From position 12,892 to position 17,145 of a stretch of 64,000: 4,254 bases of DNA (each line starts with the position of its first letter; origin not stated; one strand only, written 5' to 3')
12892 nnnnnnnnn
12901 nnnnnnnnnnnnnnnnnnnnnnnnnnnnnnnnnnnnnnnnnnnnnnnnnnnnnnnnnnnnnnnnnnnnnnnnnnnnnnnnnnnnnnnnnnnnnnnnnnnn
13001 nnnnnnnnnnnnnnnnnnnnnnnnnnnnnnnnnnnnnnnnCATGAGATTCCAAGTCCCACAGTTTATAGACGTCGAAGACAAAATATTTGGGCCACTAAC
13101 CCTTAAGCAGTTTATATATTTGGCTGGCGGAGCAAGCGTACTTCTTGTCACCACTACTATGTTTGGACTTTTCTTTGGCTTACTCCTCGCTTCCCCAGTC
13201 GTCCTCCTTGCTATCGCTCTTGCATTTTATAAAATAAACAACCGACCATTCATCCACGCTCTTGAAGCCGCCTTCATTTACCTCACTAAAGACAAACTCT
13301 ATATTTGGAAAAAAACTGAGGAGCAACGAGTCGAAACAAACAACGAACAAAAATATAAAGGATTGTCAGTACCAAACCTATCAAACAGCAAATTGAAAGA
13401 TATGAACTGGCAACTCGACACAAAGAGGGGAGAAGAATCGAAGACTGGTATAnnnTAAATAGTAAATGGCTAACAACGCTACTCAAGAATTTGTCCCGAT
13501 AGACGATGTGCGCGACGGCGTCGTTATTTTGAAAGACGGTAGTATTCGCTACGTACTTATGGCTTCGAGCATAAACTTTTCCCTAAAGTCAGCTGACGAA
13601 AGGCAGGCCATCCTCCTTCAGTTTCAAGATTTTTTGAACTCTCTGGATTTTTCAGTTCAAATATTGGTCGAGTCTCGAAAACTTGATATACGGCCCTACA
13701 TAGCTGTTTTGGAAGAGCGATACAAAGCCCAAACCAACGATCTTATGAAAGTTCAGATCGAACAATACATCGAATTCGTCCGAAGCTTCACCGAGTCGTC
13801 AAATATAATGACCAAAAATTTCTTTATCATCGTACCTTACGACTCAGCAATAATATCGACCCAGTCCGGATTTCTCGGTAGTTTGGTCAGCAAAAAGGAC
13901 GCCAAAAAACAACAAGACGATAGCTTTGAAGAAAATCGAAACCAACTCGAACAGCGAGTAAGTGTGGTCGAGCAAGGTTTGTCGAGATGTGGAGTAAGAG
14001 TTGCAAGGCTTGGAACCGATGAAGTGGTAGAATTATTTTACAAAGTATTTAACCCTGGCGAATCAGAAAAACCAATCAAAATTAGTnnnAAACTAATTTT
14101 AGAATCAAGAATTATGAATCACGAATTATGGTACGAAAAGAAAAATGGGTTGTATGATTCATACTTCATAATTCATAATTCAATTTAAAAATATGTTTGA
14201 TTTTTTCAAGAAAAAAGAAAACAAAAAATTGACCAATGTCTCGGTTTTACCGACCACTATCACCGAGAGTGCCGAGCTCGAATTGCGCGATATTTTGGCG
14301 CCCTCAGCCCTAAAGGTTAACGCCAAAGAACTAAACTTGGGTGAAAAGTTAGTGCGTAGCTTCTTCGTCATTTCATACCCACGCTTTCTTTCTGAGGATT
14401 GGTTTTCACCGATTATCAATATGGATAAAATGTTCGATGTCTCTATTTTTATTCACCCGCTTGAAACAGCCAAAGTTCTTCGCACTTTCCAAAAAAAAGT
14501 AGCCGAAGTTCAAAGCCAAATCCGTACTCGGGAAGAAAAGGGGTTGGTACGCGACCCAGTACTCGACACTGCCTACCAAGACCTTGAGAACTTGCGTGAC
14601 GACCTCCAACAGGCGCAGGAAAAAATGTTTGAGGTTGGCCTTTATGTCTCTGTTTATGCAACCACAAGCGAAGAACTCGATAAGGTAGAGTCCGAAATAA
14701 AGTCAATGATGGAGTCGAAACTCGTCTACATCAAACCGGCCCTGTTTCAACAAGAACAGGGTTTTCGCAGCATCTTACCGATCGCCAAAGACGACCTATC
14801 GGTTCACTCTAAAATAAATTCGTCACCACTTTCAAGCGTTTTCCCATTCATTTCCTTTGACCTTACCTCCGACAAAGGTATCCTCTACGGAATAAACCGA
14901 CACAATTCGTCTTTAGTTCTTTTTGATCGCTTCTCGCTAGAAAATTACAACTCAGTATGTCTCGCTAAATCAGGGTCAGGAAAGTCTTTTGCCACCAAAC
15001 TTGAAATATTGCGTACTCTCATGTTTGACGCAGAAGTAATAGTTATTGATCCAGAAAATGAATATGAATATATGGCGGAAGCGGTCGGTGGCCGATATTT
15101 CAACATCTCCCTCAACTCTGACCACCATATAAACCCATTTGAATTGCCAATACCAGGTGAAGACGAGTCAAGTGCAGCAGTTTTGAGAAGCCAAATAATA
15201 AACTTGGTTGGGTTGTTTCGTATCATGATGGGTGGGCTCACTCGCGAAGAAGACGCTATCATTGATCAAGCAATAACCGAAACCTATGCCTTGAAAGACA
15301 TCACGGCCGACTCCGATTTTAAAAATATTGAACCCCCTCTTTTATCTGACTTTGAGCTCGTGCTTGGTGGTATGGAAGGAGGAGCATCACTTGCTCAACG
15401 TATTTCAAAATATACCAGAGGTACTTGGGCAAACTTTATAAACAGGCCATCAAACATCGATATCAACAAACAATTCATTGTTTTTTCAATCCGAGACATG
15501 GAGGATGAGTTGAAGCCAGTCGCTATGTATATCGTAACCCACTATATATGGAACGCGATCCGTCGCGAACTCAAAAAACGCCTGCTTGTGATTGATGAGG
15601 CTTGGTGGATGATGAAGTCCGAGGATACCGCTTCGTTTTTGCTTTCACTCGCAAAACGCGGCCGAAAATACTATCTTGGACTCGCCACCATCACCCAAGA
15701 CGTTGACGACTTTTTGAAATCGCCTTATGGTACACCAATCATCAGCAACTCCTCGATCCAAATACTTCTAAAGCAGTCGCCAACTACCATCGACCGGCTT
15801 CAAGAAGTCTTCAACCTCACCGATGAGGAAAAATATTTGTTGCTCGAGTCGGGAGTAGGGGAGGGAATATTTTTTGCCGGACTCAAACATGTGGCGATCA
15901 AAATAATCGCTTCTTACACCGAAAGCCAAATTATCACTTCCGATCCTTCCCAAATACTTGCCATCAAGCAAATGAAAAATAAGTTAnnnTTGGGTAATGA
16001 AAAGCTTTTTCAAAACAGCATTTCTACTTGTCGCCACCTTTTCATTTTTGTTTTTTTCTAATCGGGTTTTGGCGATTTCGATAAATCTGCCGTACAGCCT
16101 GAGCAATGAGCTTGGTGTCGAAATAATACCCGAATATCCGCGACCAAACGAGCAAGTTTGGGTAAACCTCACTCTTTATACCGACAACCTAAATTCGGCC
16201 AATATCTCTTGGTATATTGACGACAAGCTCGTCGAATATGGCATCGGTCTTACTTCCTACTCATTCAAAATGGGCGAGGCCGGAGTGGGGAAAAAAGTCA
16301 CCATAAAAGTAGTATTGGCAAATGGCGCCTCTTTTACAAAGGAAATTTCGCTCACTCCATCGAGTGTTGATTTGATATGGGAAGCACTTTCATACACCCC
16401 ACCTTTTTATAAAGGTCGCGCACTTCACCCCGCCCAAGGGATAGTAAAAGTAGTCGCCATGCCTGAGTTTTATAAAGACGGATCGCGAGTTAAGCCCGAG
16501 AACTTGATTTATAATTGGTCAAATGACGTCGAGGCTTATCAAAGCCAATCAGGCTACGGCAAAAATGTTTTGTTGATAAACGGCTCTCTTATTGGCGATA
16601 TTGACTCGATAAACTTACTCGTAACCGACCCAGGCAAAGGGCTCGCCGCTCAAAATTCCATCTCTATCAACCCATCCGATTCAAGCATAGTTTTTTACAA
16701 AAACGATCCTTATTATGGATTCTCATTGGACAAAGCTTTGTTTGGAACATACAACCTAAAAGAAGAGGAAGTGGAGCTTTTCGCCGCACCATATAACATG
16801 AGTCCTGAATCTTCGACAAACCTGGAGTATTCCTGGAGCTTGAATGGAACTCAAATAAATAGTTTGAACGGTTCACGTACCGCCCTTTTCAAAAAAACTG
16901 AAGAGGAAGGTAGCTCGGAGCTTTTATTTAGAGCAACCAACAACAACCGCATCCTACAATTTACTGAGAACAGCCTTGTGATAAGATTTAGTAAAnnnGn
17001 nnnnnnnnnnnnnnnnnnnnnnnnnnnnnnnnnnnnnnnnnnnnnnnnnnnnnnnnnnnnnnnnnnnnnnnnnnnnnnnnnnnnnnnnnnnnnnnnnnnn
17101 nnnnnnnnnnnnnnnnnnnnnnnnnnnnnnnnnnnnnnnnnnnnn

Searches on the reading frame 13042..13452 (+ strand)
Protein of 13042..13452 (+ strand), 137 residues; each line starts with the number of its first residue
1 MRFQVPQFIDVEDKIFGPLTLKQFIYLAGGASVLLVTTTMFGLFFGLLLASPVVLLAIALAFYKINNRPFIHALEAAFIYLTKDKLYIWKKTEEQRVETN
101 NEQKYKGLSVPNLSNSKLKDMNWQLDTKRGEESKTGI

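Call 5: search_protein_families(library=pfam, proteins=[window:13042-13452:+], max_evalue=1)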
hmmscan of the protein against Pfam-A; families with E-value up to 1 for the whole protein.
window:13042-13452:+ (137 aa): 1 family
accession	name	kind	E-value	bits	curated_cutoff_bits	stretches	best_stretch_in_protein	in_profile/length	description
PF12666.12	PrgI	-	1.9e-08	35.2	27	1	6-77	3-78/91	PrgI family protein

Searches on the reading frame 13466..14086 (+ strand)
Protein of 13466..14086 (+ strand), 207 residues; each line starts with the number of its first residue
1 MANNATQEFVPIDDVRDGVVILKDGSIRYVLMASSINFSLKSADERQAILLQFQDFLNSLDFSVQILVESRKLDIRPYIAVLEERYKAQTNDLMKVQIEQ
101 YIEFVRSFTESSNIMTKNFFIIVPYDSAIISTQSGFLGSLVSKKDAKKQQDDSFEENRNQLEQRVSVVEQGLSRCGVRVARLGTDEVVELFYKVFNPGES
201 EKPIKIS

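Call 21: search_protein_families(library=ncbifam, proteins=[window:13466-14086:+], max_evalue=1)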
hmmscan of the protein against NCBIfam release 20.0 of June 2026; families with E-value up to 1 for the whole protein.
window:13466-14086:+ (207 aa): 7 families
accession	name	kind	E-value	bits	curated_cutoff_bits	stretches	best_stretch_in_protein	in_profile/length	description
NF045975.1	VirB4_plasma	equivalog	1.6e-10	39.4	590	2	3-123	101-233/894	Mbov_0397 family ICE element conjugal transfer ATPase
NF041427.1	TrsD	subfamily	1.6e-07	31.4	200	1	7-196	16-200/201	TrsD/TraD family conjugative transfer protein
NF045971.1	conju_CD1110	equivalog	3.1e-07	29.1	325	1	7-122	2-119/752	VirB4-like conjugal transfer ATPase, CD1110 family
NF010427.0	PRK13853.1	equivalog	0.0006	17.8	957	1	12-189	19-181/789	type IV secretion system protein VirB4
NF042935.1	SCO6880_fam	subfamily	0.012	14.6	60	1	142-200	232-291/477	SCO6880 family protein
NF004402.0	PRK05758.2-2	equivalog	0.032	14.3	115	1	58-104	73-119/179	F0F1 ATP synthase subunit delta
NF010466.0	PRK13891.1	subfamily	0.036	11.9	1322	1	15-188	53-218/852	conjugal transfer protein TrbE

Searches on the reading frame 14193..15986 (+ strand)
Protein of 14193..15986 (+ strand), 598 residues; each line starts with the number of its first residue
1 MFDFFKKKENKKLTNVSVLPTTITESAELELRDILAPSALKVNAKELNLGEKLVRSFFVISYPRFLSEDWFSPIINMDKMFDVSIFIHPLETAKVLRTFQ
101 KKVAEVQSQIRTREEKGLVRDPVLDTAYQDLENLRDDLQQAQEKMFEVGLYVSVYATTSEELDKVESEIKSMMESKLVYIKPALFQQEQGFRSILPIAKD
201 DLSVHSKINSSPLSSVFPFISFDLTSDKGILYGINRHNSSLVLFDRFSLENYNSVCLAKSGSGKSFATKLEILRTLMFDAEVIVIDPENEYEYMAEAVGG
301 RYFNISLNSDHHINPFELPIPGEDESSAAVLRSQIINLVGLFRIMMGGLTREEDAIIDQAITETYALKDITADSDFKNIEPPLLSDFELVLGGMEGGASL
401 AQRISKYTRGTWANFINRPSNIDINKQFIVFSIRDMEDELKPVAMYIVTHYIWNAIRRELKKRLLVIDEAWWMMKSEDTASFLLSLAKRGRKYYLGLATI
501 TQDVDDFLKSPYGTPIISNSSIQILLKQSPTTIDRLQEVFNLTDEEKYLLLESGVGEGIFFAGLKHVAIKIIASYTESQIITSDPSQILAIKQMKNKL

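Call 3: search_protein_families(library=pfam, proteins=[window:14193-15986:+], max_evalue=1)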
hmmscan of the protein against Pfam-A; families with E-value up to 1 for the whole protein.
window:14193-15986:+ (598 aa): 7 families
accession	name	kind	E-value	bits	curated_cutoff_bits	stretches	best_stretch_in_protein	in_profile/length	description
PF19044.6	P-loop_TraG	-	5.3e-30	104.8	25.8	1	249-551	27-343/413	TraG P-loop domain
PF12846.13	AAA_10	-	1.4e-11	44.5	27.5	2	448-512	226-291/362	AAA-like domain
PF01935.23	DUF87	-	3.6e-07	31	23.2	1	257-328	29-84/220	Helicase HerA, central domain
PF11130.14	TraC_F_IV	-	0.0013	18.2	28.1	1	121-197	298-373/375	TraC protein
PF10498.14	IFT57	-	0.0046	16.4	40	1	42-176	193-322/360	Intra-flagellar transport protein 57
PF00270.35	DEAD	-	0.0096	16.1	26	0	250-288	13-54/167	DEAD/DEAH box helicase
PF20379.3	DUF6674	-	0.061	13.4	28.5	1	124-183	38-88/251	Family of unknown function (DUF6674)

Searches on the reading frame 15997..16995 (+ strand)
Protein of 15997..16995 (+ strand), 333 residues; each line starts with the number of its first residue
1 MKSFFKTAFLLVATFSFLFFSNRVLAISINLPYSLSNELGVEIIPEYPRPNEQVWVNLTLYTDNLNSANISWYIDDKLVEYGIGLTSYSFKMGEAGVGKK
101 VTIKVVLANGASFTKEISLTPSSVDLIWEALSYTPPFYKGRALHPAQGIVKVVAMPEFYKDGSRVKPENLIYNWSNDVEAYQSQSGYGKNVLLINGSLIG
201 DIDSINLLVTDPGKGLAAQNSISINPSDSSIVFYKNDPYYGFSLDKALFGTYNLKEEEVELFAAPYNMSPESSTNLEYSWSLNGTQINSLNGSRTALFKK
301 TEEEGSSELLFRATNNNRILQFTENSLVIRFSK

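Call 3: search_protein_families(library=pfam, proteins=[window:15997-16995:+], max_evalue=1)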
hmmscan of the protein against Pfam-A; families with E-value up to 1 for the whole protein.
window:15997-16995:+ (333 aa): 1 family
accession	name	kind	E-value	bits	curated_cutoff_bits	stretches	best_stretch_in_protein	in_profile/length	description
PF16820.11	PKD_3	-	0.0023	18.2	26.3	0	265-315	20-68/68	PKD-like domain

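Call 21: search_protein_families(library=ncbifam, proteins=[window:15997-16995:+], max_evalue=1)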
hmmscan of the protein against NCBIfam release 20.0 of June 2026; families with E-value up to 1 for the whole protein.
window:15997-16995:+ (333 aa): 0 families

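Call 69: search_protein_families(library=phrogs, proteins=[window:15997-16995:+], max_evalue=1)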
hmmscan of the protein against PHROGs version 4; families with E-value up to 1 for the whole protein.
window:15997-16995:+ (333 aa): 1 family
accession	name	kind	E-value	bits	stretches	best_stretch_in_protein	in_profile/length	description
phrog_16265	-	unknown function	0.38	11.8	0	53-78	6-31/62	-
